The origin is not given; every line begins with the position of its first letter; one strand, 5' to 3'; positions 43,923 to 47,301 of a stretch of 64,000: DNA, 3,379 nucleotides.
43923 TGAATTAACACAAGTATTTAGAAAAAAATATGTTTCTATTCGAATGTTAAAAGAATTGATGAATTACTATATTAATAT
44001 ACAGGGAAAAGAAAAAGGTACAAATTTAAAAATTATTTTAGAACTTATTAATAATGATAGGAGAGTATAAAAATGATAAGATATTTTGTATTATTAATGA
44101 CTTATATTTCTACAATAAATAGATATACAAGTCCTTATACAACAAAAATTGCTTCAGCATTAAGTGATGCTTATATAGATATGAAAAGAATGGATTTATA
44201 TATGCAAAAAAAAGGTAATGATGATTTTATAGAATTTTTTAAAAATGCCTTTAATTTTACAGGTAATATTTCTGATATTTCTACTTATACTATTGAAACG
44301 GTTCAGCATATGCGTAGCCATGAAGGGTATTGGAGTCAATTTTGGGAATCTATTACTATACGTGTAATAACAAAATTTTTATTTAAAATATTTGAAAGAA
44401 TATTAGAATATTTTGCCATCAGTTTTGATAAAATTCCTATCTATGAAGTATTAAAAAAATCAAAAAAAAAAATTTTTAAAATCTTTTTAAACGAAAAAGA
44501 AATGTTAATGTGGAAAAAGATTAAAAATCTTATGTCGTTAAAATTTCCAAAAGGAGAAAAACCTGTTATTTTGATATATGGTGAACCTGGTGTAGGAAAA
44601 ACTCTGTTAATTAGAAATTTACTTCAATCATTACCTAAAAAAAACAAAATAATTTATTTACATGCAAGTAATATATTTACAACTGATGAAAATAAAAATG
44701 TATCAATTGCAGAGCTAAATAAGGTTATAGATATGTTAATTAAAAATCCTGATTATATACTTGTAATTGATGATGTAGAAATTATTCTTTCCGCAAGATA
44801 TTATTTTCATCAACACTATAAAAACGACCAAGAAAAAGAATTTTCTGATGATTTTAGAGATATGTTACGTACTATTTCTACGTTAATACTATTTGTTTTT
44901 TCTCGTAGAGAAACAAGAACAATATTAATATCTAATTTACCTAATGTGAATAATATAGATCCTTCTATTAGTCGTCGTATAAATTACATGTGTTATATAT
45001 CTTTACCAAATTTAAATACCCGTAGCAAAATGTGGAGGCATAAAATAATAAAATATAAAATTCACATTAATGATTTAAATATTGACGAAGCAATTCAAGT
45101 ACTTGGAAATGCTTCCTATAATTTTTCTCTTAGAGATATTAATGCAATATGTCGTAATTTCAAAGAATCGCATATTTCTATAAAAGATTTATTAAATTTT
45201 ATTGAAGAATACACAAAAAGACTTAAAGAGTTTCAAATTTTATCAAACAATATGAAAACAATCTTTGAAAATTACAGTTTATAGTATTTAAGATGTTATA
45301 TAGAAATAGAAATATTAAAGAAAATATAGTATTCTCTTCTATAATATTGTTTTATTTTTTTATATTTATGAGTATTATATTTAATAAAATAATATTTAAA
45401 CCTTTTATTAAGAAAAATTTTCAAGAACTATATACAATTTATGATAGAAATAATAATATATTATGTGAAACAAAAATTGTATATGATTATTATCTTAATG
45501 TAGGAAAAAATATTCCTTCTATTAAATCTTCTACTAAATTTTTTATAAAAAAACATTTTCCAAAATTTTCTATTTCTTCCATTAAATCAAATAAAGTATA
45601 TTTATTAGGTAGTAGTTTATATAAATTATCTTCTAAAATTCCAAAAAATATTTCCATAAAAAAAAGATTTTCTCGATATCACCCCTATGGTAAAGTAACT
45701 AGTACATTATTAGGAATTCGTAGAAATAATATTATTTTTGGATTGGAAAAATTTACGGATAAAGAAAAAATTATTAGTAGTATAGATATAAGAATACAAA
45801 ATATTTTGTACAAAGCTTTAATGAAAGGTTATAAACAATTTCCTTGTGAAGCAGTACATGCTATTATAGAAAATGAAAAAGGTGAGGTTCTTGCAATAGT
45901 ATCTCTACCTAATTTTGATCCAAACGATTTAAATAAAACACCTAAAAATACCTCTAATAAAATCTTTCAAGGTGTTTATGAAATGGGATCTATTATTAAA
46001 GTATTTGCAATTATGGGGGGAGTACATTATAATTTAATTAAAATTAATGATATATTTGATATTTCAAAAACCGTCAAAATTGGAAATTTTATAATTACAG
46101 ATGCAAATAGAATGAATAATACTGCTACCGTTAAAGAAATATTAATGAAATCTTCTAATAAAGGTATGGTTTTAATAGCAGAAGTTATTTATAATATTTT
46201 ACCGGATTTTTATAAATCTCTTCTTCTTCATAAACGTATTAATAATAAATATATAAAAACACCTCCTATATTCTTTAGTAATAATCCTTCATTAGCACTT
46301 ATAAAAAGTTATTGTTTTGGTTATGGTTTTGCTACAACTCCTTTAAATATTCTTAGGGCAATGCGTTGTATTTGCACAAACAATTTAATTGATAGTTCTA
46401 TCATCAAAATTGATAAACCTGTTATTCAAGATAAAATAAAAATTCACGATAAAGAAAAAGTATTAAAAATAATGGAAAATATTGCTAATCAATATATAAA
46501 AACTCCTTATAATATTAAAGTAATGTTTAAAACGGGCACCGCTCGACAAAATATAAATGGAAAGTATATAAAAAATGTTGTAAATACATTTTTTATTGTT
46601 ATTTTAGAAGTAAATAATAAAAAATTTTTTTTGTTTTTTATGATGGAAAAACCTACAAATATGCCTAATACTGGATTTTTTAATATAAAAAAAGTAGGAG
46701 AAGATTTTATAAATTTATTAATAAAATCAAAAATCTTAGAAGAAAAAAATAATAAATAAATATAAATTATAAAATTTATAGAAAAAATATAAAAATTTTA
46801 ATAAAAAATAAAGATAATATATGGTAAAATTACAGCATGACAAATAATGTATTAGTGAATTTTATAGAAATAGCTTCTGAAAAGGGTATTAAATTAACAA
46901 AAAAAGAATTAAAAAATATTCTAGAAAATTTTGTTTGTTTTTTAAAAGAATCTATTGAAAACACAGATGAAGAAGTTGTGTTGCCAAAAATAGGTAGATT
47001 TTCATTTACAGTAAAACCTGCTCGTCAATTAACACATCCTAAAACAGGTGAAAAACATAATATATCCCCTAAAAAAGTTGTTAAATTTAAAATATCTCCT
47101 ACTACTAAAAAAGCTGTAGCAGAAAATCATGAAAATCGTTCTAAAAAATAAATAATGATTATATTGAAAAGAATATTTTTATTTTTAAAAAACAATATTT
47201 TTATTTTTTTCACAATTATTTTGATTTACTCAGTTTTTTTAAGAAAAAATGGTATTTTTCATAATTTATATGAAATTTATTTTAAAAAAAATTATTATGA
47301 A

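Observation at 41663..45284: Candidate novel membrane machine: 33-aa peptide + 767-aa pseudo-AAA membrane protein + 403-aa anchored AAA+ ATPase, translationally coupled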

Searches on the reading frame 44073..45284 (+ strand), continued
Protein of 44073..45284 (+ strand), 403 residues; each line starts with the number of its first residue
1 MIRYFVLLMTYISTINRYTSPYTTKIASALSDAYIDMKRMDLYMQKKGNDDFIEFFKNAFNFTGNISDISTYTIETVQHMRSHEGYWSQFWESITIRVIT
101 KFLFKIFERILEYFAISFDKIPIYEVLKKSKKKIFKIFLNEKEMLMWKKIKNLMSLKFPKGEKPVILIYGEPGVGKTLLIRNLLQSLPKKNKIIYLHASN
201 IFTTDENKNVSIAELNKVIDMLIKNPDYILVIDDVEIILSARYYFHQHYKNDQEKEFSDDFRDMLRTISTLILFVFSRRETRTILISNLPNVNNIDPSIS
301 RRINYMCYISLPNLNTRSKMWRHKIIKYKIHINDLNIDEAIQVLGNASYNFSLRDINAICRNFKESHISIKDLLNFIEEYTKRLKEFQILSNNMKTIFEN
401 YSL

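Call 42: search_solved_structures(query=A4, max_evalue=0.001, show_alignments=1)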
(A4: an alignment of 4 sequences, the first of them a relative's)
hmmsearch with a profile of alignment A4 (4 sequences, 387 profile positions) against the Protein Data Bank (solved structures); distinct sequences matched with E-value up to 0.001: 47.
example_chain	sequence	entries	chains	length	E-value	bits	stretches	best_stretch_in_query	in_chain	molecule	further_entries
7wub_D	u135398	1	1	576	9.9e-06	28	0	163-245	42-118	Transitional endoplasmic reticulum ATPase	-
7wub_C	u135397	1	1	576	1e-05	28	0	163-245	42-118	Transitional endoplasmic reticulum ATPase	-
6mck_A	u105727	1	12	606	1.2e-05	27.7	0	163-245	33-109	Transitional endoplasmic reticulum ATPase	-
7rlh_A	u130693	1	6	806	1.3e-05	27.6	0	163-245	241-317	Transitional endoplasmic reticulum ATPase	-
7rlg_A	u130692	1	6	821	1.4e-05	27.5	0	163-245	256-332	Transitional endoplasmic reticulum ATPase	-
4lcb_A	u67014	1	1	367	1.6e-05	27.3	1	163-365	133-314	Cell division protein CdvC, Vps4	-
7rlj_A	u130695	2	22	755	2.5e-05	26.7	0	163-245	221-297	Transitional endoplasmic reticulum ATPase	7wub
8yka_A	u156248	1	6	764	2.6e-05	26.6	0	163-245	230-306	Transitional endoplasmic reticulum ATPase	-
7y4w_A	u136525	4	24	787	2.9e-05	26.5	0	163-245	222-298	Transitional endoplasmic reticulum ATPase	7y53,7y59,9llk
5c18_A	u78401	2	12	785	2.9e-05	26.5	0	163-245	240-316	Transitional endoplasmic reticulum ATPase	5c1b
8pqx_A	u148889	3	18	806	3e-05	26.4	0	163-245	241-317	Transitional endoplasmic reticulum ATPase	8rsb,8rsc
7bp9_A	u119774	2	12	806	3.1e-05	26.4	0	163-245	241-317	Transitional endoplasmic reticulum ATPase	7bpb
5c19_A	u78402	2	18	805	3.1e-05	26.4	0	163-245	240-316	Transitional endoplasmic reticulum ATPase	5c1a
7l5w_A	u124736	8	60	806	3.1e-05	26.4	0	163-245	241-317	Transitional endoplasmic reticulum ATPase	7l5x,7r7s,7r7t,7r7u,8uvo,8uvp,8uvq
10qq_A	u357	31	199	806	3.1e-05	26.4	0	163-245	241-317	Transitional endoplasmic reticulum ATPase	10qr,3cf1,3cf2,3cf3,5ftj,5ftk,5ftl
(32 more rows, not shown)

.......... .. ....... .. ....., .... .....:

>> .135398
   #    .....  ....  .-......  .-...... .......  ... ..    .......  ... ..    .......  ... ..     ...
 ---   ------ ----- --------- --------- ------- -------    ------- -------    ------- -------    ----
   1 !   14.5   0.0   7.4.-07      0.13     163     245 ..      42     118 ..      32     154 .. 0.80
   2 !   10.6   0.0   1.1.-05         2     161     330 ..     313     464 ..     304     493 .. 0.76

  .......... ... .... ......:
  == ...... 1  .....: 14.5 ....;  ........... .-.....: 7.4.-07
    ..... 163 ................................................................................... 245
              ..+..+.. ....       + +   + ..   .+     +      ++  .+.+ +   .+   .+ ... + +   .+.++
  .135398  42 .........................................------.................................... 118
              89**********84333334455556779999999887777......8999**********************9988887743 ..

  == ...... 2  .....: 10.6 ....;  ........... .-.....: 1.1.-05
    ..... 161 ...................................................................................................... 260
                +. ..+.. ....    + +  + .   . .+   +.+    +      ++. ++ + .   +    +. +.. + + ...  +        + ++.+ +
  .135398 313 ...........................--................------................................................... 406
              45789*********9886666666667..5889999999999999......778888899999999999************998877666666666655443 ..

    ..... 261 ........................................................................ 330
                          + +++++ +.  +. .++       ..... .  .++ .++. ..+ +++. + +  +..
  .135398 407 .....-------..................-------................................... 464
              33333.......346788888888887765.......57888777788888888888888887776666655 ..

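Call 52: predict_structure(alignment_id=A1)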
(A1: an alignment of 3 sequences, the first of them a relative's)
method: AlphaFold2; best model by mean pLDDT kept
length: 403 residues; sequences in the alignment: 3
mean_pLDDT: 46.3   pTM: 0.29
mean pLDDT of the five models: 46.3, 44.0, 43.2, 42.8, 42.1
residues with pLDDT >= 90: 11; 70-90: 41; 50-70: 73; < 50: 278
segments of 3 or more residues with pLDDT < 50: 1-144, 153-165, 167-191, 199-209, 235-258, 273-311, 386-403
pLDDT, mean of each block of 10 residues (from residue 1): 36 39 40 44 42 40 27 32 34 35 34 27 27 27 48 43 46 36 44 52 42 57 57 49 41 46 52 44 29 27 28 66 79 89 83 61 82 83 53 37 31
secondary structure, 60 per line:
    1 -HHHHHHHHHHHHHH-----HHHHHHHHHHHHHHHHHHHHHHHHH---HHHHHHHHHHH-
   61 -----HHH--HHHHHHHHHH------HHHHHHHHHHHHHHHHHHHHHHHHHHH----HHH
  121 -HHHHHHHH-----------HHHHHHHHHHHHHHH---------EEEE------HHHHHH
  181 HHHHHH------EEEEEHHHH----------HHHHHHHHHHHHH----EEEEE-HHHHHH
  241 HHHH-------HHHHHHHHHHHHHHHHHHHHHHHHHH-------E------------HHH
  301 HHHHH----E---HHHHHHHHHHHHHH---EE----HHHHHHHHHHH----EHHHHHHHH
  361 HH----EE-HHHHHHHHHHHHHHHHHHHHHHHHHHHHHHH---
elements in order: H2-15 H21-45 H49-59 H71-80 H87-113 H122-129 H141-155 E165-168 H175-186 E193-197 H198-201 H212-224 E229-233 H235-244 H252-277 H298-305 H314-327 H337-347 H353-362 H370-400

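Call 57: find_homologous_proteins(query=A4, max_evalue=0.00001)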
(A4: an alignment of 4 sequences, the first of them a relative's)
Query A4 (4 sequences) (403 aa, profile of the alignment): 3 proteins with E <= 0.00001 among 8000 candidates.
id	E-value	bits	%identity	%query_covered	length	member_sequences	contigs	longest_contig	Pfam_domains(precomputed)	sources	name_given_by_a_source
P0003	1.0e-169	583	28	73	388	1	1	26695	PF00004.36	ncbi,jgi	jgi:hypothetical protein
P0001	4.1e-163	561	100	100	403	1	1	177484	PF13173.13,PF00308.25,PF00004.36,PF13401.13,PF01637.25,PF13191.13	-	-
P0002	3.7e-162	558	67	99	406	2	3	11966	PF13173.13,PF12775.14,PF00004.36,PF13401.13,PF00931.29,PF13191.13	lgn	-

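Call 61: search_protein_families(library=padloc, proteins=[window:44073-45284:+, P0003], max_evalue=0.01)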
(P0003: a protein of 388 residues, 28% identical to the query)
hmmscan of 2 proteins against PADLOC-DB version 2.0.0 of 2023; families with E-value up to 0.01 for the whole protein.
window:44073-45284:+ (403 aa): 7 families
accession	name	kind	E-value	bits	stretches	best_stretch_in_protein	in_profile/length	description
PDLC02196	IetA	-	8.4e-10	36.6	1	163-374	122-308/374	-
PDLC02195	IetA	-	4.3e-08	30.9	1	268-381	224-331/395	-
PDLC00914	TRIP13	-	2e-06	25.5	1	132-379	37-291/302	TRIP13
PDLC04140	mad8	-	6.6e-06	23.9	1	157-241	23-70/314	mads_8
PDLC01515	Csx3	-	0.00033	18.3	1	162-198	5-41/183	"CAS-I,CAS-III; associated"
PDLC00915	TRIP13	-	0.002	15.6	1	165-242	65-149/302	TRIP13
PDLC00304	PtuA1|PtuA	-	0.0081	13.4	0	165-207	41-84/444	AAA ATPase domain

P0003 (388 aa): 3 families
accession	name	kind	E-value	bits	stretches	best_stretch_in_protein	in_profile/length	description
PDLC02196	IetA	-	5e-07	27.5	1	299-355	235-289/374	-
PDLC00915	TRIP13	-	0.00044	17.8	1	163-254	64-160/302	TRIP13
PDLC04232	IetA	-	0.001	16.6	1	129-244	79-191/330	-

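Call 62: search_protein_families(library=pfam, proteins=[P0003], max_evalue=0.05)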
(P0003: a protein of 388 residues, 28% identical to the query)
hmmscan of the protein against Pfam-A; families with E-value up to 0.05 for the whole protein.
P0003 (388 aa): 5 families
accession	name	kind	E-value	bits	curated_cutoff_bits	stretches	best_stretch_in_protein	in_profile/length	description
PF00004.35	AAA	-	6.2e-06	27.1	21.2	1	165-284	1-105/131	ATPase family associated with various cellular activities (AAA)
PF13401.12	AAA_22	-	0.0014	19.4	27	1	162-289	5-124/130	AAA domain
PF01637.24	ATPase_2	-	0.0016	18.7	33.2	0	160-206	18-68/225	ATPase domain predominantly from Archaea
PF13086.12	AAA_11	-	0.0028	17.9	27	1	159-260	14-117/257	AAA domain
PF20720.3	nSTAND3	-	0.0096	16.1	27.2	1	159-247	14-106/155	Novel STAND NTPase 3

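Call 75: find_encoding_contigs(protein=P0001, flank=1000, max_places=3)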
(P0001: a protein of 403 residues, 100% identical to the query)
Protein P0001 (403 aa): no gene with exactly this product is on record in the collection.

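Call 82: fold_search(model_id=the predicted structure, library=pdb)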
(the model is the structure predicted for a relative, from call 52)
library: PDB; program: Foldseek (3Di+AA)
matches with E <= 10: 1034; with E <= 0.001: 5
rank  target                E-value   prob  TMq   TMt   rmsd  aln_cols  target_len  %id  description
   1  5uie_E                3.3e-04  0.99  0.18  0.22  16.5       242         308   19  Vps4-Vta1 complex (released 2017-04-12)
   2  8u0v_A                3.9e-04  0.99  0.20  0.11  18.3       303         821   14  S. cerevisiae Pex1/Pex6 with 1 mM ATP (released 2023-12-13)
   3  5vq9                  5.7e-04  0.97  0.19  0.20  16.4       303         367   17  Structure of human TRIP13, Apo form (released 2017-06-14)
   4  6z1d_A                7.6e-04  0.97  0.17  0.23  17.0       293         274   13  Crystal structure of the AAA domain of Rubisco Activase from Nostoc sp. (strain PCC 7120), Gadolinium complex (released 2020-09-23)
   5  6oo2_E                8.5e-04  0.98  0.17  0.22  16.5       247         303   17  Vps4 with Cyclic Peptide Bound in the Central Pore (released 2019-08-21)
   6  6bmf_E                1.0e-03  0.98  0.18  0.26  17.3       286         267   17  Vps4p-Vta1p complex with peptide binding to the central pore of Vps4p (released 2017-12-06)
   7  1iy0                  1.1e-03  0.97  0.17  0.26  16.8       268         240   15  Crystal structure of the FtsH ATPase domain with AMP-PNP from Thermus thermophilus (released 2002-11-06)
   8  6z1d_B                1.1e-03  0.97  0.18  0.26  17.2       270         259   12  Crystal structure of the AAA domain of Rubisco Activase from Nostoc sp. (strain PCC 7120), Gadolinium complex (released 2020-09-23)
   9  3eih_C                1.2e-03  0.99  0.20  0.25  16.0       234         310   18  Crystal structure of S.cerevisiae Vps4 in the presence of ATPgammaS (released 2008-09-30)
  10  6z1f_1                1.3e-03  0.98  0.18  0.26  16.4       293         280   10  CryoEM structure of Rubisco Activase with its substrate Rubisco from Nostoc sp. (strain PCC7120) (released 2020-09-23)
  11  5t0c_AE               1.3e-03  0.96  0.19  0.21  16.1       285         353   18  Structural basis for dynamic regulation of the human 26S proteasome (released 2016-10-19)
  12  6ugd_D                1.6e-03  0.95  0.18  0.22  16.3       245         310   14  Katanin hexamer in the spiral conformation in complex with substrate (released 2019-10-09)
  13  6ugd_A                1.7e-03  0.96  0.18  0.22  16.8       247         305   15  Katanin hexamer in the spiral conformation in complex with substrate (released 2019-10-09)
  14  6gco_A                1.9e-03  0.60  0.14  0.14  23.0       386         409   14  Truncated FtsH from A. aeolicus in P312 (released 2018-08-22)
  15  9bui_A                2.0e-03  0.98  0.19  0.21  16.1       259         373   17  M1A Midnolin-Proteasome (with Ubl) (released 2025-06-11)
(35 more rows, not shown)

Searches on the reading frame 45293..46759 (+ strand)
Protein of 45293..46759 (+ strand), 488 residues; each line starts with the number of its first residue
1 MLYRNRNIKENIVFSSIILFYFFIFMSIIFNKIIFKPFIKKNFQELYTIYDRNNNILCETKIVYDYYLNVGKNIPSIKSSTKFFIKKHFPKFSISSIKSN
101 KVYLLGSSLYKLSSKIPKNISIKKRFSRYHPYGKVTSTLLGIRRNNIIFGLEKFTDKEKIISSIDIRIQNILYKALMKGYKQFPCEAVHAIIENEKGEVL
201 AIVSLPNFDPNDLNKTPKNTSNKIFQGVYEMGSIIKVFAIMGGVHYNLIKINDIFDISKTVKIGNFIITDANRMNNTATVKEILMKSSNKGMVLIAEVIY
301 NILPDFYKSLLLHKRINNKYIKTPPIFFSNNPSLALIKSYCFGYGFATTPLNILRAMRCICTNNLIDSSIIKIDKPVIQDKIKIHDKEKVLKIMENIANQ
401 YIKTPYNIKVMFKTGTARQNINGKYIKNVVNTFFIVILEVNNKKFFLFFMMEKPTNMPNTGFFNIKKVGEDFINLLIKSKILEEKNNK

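Call 3: search_protein_families(library=pfam, proteins=[window:45293-46759:+], max_evalue=0.1)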
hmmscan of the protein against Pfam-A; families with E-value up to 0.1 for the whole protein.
window:45293-46759:+ (488 aa): 1 family
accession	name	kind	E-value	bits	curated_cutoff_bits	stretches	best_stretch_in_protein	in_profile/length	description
PF00905.27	Transpeptidase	-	3.2e-26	92.7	22.1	1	191-455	5-282/299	Penicillin binding protein transpeptidase domain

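Call 4: search_protein_families(library=ncbifam, proteins=[window:45293-46759:+], max_evalue=0.1)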
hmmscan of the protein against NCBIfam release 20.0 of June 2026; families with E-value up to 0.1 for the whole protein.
window:45293-46759:+ (488 aa): 6 families
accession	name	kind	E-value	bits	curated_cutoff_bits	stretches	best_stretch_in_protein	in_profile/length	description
NF011685.0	PRK15105.1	subfamily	1.1e-24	87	737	1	159-454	231-535/588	peptidoglycan glycosyltransferase FtsI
NF053573.1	PBP2_PenA_Neis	exception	2.1e-22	79.4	1105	1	157-456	232-540/572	peptidoglycan D,D-transpeptidase PBP2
TIGR02214.1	spoVD_pbp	equivalog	8e-14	50.9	688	1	156-295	209-352/636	stage V sporulation protein D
TIGR03423.1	pbp2_mrdA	equivalog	2.6e-11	42.8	455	1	158-270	227-346/593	penicillin-binding protein 2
NF038271.1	strep_PBP2X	exception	5.6e-08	31.4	1050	1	155-361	254-469/750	penicillin-binding protein PBP2X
NF051842.1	PBP4_5_Efaec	equivalog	7.1e-06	24.7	700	1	154-215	329-384/668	penicillin-binding protein PBP4(5)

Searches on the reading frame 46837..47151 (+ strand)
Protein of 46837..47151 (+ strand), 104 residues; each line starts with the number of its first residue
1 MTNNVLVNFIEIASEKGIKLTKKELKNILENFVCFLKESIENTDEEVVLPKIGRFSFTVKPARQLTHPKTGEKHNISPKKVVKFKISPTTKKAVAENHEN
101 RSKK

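Call 3: search_protein_families(library=pfam, proteins=[window:46837-47151:+], max_evalue=0.1)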
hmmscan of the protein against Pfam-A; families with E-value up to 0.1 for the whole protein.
window:46837-47151:+ (104 aa): 6 families
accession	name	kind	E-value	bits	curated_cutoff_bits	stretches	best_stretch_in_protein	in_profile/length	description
PF00216.26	Bac_DNA_binding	-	4.8e-17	62.4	22.4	1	1-94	1-89/90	Bacterial DNA-binding protein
PF18291.6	HU-HIG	-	6.2e-05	23.5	26.2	1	17-97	44-121/125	HU domain fused to wHTH, Ig, or Glycine-rich motif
PF18289.6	HU-CCDC81_euk_2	-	0.0059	17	26.1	1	5-57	3-54/75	CCDC81 eukaryotic HU domain 2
PF18175.6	HU-CCDC81_bac_2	-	0.018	15.4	35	1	20-58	13-50/70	CCDC81-like prokaryotic HU domain 2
PF14912.11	THEG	-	0.028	15.2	27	1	64-97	18-49/58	Testicular haploid expressed repeat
PF09682.15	Phage_holin_6_1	-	0.094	13.6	24.9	0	5-37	68-100/101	Bacteriophage holin of superfamily 6 (Holin_LLH)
